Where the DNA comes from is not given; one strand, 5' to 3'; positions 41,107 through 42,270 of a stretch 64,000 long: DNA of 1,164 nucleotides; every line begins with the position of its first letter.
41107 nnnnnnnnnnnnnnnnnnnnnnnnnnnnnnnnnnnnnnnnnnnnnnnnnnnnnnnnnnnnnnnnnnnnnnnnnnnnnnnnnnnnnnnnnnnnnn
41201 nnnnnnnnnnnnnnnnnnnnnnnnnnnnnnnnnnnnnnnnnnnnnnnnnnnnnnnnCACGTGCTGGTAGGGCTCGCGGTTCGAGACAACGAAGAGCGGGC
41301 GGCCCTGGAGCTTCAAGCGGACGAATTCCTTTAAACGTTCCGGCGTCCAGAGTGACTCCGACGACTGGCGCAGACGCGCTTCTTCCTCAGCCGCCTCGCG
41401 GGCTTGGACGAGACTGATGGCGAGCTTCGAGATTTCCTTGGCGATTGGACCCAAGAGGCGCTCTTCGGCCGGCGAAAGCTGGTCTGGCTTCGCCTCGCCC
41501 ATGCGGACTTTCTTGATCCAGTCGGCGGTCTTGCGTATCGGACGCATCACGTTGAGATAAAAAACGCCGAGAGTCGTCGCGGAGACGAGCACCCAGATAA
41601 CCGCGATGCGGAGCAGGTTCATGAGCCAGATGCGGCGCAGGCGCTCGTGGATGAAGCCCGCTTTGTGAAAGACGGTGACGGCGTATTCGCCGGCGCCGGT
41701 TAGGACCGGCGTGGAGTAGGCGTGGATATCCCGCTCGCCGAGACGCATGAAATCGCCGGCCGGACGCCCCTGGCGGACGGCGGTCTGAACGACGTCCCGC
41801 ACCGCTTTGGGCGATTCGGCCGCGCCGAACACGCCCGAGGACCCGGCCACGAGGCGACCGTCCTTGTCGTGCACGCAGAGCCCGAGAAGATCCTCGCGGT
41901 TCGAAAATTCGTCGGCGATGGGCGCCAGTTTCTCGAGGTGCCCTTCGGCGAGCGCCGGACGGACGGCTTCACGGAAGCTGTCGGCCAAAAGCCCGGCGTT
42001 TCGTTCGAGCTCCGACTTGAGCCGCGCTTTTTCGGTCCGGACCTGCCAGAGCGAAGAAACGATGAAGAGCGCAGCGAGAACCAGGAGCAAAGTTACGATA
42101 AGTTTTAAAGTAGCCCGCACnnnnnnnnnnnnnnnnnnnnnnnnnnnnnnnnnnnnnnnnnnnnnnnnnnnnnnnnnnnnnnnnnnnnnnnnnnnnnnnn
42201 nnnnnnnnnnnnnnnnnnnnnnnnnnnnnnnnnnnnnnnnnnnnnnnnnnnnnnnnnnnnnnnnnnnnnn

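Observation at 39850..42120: OtsA (trehalose-6-P synthase) fused to an N-terminal two-TM extracytoplasmic sensor module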

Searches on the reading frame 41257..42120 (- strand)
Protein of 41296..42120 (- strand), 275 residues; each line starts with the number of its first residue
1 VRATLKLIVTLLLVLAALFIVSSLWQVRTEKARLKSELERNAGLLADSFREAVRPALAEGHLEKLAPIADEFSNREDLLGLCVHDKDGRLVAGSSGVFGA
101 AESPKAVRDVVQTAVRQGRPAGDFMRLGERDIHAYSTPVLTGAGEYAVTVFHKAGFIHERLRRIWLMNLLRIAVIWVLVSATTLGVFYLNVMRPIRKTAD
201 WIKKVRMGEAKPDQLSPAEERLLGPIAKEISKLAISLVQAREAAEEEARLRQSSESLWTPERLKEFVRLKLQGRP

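Call 6: search_protein_families(library=pfam, proteins=[window:41296-42120:-], max_evalue=10)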
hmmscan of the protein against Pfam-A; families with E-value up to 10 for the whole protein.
seq(275 aa): 0 families

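Call 7: find_homologous_proteins(query=window:41296-42120:-, max_evalue=0.001)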
Query seq(275 aa) (275 aa): 23 proteins with E <= 0.001 among 5810 candidates.
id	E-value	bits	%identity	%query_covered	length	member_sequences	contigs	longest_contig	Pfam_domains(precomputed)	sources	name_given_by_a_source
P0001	7.8e-64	234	43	100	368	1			-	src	-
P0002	1.4e-59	220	44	100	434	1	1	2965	PF00982.28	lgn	-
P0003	1.3e-51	194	40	100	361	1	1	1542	-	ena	-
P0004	3.0e-45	173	37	100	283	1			-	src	-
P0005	1.5e-44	171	39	100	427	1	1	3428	PF00982.28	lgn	-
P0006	2.2e-44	170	36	100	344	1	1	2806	-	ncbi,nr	ncbi:MAG: hypothetical protein HY079_00085, partial [Elusimicrobia bacterium]|nr:hypothetical protei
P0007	2.7e-44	170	38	100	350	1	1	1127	-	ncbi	ncbi:MAG: trehalose-6-phosphate synthase, partial [Terriglobia bacterium]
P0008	1.4e-40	158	36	92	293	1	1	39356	-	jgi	jgi:uncharacterized membrane protein affecting hemolysin expression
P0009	4.1e-32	130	32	99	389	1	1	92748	-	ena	-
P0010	2.3e-24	104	43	52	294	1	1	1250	PF00982.28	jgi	jgi:trehalose 6-phosphate synthase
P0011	3.2e-23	101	48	46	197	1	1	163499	-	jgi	jgi:hypothetical protein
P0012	4.5e-21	94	47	45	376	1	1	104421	PF00982.28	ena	-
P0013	1.2e-18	86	46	40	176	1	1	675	-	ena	-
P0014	4.2e-18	84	49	36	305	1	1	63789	PF00982.28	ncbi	-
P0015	7.4e-17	80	40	47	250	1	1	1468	PF00982.28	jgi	-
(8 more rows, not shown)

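Call 11: find_related_loci(query=A1, collection=genome_contigs, flank=6000)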
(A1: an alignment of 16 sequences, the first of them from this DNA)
Query A1 (288 aa) in genome_contigs; peptide patterns used: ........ (x = any residue, [..] = any of these).
168 stretches matched a pattern; 136 encode a relative of the query (tblastn E <= 1e-3); the best 80 are kept; 80 distinct loci.
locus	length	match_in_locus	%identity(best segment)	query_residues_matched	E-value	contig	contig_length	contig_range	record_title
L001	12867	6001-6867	48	1-288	1e-84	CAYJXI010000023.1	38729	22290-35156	MAG TPA_asm: uncultured Planctomycetales bacterium isolate ERP125453_co1_481 genome assembly, contig: NODE_810_length_38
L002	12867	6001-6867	48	1-288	2e-83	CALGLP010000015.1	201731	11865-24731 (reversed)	MAG TPA_asm: uncultured bacterium isolate SRR3330210_bin.157_CONCOCT_v1.1_MAG genome assembly, contig: ERZ724080.77, who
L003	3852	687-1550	49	1-287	1e-83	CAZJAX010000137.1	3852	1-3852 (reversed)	MAG TPA_asm: uncultured Planctomycetia bacterium isolate SRP342105_co2_14 genome assembly, contig: NODE_30127_length_385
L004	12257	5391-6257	47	1-288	3e-82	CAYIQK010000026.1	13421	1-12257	MAG TPA_asm: uncultured Planctomycetales bacterium isolate ERP119705_co25_244 genome assembly, contig: NODE_3571_length_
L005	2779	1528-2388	48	1-287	2e-82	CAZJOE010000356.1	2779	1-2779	MAG TPA_asm: uncultured Elusimicrobia sp. isolate SRP136066_co1_151 genome assembly, contig: NODE_78357_length_2779_cov_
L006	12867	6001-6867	45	1-288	1e-78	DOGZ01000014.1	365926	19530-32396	MAG TPA_asm: Candidatus Omnitrophota bacterium isolate UBA10174 contig_7454, whole genome shotgun sequence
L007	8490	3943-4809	45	1-288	7e-78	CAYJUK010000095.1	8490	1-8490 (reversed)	MAG TPA_asm: uncultured Planctomycetales bacterium isolate ERP125453_co1_189 genome assembly, contig: NODE_10215_length_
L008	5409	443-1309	48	1-288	2e-75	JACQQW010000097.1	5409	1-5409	MAG: Candidatus Omnitrophota bacterium isolate NC_groundwater_1343_Ag_S-0.2um_51_20 S_p2_S4_coassembly_k141_1460553, who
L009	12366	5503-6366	45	1-287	7e-75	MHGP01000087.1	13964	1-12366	MAG: Omnitrophica WOR_2 bacterium RIFCSPHIGHO2_02_FULL_48_11 rifcsphigho2_02_scaffold_8323, whole genome shotgun sequenc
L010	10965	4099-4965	49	1-288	4e-75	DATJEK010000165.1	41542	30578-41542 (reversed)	MAG TPA_asm: Candidatus Eisenbacteria bacterium isolate SMAG_U15431 k141_6297109, whole genome shotgun sequence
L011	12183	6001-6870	44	1-288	2e-74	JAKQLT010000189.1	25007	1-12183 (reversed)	MAG: Candidatus Omnitrophota bacterium isolate USDV_maxbin.202 k141_588513, whole genome shotgun sequence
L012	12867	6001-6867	43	1-288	8e-74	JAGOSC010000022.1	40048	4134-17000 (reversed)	MAG: Candidatus Omnitrophota bacterium isolate Gw_Eff_bin_307 Gw_Eff_1677_length_40048_cov_5.464142, whole genome shotgu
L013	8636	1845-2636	48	26-288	8e-74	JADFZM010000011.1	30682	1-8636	MAG: Candidatus Omnitrophota bacterium isolate nHLHbin2 nHLH_bin2_NODE_11_length_30682_cov_7.907065, whole genome shotgu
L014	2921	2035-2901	46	1-288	2e-74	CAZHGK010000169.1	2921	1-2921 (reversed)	MAG TPA_asm: uncultured Planctomycetales bacterium isolate SRP278252_co2_12 genome assembly, contig: NODE_77747_length_2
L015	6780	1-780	50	30-288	2e-71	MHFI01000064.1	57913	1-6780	MAG: Omnitrophica bacterium RIFCSPHIGHO2_02_FULL_51_18 rifcsphigho2_02_scaffold_852, whole genome shotgun sequence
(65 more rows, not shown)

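Call 18: predict_structure(alignment_id=A1)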
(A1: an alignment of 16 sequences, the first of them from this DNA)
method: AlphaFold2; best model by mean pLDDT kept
length: 288 residues; sequences in the alignment: 16
mean_pLDDT: 84.8   pTM: 0.60
mean pLDDT of the five models: 84.8, 82.8, 82.5, 81.0, 80.6
residues with pLDDT >= 90: 142; 70-90: 109; 50-70: 30; < 50: 7
segments of 3 or more residues with pLDDT < 50: 283-288
pLDDT, mean of each block of 10 residues (from residue 1): 86 90 93 95 95 95 93 88 93 78 83 95 90 95 93 92 93 90 89 84 79 68 75 82 84 66 73 64 49
secondary structure, 60 per line:
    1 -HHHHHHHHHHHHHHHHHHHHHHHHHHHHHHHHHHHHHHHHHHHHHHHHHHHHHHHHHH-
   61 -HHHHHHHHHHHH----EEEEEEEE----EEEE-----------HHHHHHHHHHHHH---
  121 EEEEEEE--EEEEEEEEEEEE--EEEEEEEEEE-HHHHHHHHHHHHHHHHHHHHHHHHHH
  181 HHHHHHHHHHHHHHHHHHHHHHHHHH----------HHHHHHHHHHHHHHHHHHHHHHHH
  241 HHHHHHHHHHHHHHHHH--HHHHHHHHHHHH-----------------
elements in order: H2-59 H62-73 E78-85 E90-93 H105-117 E121-127 E130-141 E144-153 H155-206 H217-257 H260-271

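Call 20: search_protein_families(library=pfam, alignment_id=A2, max_evalue=1)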
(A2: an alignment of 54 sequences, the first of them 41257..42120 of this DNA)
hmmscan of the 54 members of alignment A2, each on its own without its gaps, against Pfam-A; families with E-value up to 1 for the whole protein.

A. member 1, window:41257-42120:- (288 aa): 0 families

B. families by the number of members that match (of 54 scanned): 67 families (the first 25 are shown)
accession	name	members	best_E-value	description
PF10144.15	SMP_2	29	4.9e-06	Bacterial virulence factor haemolysin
PF00672.30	HAMP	19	8.1e-05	HAMP domain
PF15259.11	GTSE1_N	14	0.0027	G-2 and S-phase expressed 1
PF17152.10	CHASE8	9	3.8e-05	Periplasmic sensor domain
PF09984.15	sCache_4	9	0.00073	Single cache domain 4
PF13565.12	HTH_32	8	0.011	Homeodomain-like domain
PF14827.12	dCache_3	7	2.2e-05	Double sensory domain of two-component sensor kinase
PF17203.10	sCache_3_2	7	0.00083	Single cache domain 3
PF16448.10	LapD_MoxY_N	6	0.026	LapD/MoxY periplasmic domain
PF02743.24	dCache_1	3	0.0025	Cache domain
PF06664.17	WLS-like_TM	3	0.0079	Wntless-like, transmembrane domain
PF04999.18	FtsL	3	0.013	Cell division protein FtsL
PF15145.11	DUF4577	2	0.0089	Domain of unknown function (DUF4577)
PF16736.11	sCache_like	2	0.013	Single Cache-like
PF03026.21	CM1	2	0.061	Influenza C virus M1 protein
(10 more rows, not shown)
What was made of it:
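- On HAMP domain: 19 of 54 orthologues hit below threshold, best E 8e-5 (call 20).
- On Cache / PDC extracytoplasmic sensor superfamily: Orthologues give weak hits: CHASE8 9/54, sCache_4 9/54, dCache_3 7/54, sCache_3_2 7/54 and dCache_1 3/54 (call 20).
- Closest known: SMP_2 / YtjB-AhpA family. Same: This is the best Pfam match for the TM1-periplasmic-TM2 part in orthologues (29/54, best E 4.9e-6; call 20).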

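Call 21: search_solved_structures(query=A2, max_evalue=10, show_alignments=3)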
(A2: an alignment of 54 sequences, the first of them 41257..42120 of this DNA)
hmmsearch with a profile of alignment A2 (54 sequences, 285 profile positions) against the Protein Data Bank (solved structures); distinct sequences matched with E-value up to 10: 9.
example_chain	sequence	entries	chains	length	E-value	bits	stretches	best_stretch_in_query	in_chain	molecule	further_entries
5is1_A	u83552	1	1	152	0.00027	24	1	34-162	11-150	Histidine kinase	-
4ywz_A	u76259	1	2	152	0.003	20.6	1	33-162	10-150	Sensor protein kinase WalK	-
7dud_A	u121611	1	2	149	0.0034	20.4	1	35-162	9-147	Sensor protein kinase WalK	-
4u64_A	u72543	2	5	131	0.033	17.2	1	25-106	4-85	Two component histidine kinase, GGDEF domain protein/EAL domain protein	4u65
5o7j_A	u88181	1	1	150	0.33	13.9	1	34-94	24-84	Histidine kinase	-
1iom_A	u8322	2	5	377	0.34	13.8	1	225-271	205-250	CITRATE SYNTHASE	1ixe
8jcs_A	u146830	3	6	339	0.55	13.2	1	5-77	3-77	Procerain B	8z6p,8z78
3by8_A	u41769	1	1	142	0.74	12.7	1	36-160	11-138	Sensor protein dcuS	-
1ojg_A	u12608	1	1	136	0.91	12.4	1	37-159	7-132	SENSOR PROTEIN DCUS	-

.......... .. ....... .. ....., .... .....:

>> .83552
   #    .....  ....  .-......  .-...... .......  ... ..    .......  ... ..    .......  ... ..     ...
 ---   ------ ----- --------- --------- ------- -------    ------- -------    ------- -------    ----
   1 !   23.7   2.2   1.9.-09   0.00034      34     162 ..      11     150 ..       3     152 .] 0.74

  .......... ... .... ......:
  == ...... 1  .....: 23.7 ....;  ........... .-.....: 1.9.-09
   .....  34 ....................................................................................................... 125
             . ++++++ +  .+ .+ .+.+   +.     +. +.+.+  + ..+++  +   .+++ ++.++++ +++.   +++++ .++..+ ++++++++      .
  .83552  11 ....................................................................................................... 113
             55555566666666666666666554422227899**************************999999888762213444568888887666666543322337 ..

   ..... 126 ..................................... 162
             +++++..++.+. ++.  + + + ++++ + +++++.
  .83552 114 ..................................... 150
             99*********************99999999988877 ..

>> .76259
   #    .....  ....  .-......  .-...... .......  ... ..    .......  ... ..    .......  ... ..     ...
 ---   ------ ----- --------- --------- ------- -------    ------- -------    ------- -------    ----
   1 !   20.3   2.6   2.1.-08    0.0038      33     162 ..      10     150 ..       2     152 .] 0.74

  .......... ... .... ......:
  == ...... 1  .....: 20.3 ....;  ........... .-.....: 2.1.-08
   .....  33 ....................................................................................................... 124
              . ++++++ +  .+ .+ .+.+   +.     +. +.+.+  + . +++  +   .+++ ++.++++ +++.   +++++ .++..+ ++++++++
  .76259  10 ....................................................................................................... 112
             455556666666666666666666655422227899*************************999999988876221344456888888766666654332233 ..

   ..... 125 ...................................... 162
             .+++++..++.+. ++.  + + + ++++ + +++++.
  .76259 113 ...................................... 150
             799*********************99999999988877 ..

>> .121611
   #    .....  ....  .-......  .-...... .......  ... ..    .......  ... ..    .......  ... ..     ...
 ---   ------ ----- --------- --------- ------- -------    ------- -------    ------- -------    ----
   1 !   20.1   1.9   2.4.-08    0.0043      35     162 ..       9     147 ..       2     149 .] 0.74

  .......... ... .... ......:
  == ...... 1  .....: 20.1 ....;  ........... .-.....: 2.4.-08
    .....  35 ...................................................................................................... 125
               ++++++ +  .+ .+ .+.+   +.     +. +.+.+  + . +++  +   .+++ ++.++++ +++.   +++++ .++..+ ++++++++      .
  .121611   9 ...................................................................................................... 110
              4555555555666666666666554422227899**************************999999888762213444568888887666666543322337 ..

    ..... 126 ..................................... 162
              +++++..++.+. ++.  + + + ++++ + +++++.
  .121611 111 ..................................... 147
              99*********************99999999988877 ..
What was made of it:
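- Closest known: WalK. Same: The profile-to-sequence match is E 2.7e-4 (call 21).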

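Call 30: search_protein_representatives(alignment_id=A3)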
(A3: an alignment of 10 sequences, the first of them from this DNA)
Query: 10 sequences, 237 profile positions. Proteins with E-value up to 0.001 (for the whole library): 3482; up to 1e-10: 914; up to 1e-30: 205. The best 150 are listed.
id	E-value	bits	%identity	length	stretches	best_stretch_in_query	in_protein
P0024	2.1e-98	344.9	-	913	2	24-237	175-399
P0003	9.8e-88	310.0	-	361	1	1-237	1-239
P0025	3.7e-84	298.2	-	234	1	1-231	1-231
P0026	4.7e-79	281.5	-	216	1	1-210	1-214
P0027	4.6e-77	275.0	-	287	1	1-229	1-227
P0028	2.3e-72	259.7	-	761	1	1-237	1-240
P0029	1.7e-71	256.8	-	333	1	1-237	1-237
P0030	8.4e-71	254.5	-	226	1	1-222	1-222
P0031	1.5e-69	250.5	-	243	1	2-237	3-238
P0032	4.4e-69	248.9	-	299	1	1-237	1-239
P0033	1.4e-67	244.0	-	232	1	1-228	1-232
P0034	4.1e-67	242.4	-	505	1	2-237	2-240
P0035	3.4e-66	239.5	-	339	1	1-237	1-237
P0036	5.7e-66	238.7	-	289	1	1-237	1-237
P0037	5.9e-66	238.7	-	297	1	1-229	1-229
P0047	1.1e-61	224.7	-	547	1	1-237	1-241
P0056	8.9e-59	215.2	-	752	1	1-237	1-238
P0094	2.2e-46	174.6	-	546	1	1-237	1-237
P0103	6.3e-44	166.6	-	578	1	1-237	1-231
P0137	7.9e-39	149.9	-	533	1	3-237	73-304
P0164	7.5e-36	140.1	-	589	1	1-237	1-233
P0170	2.6e-35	138.4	-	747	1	1-237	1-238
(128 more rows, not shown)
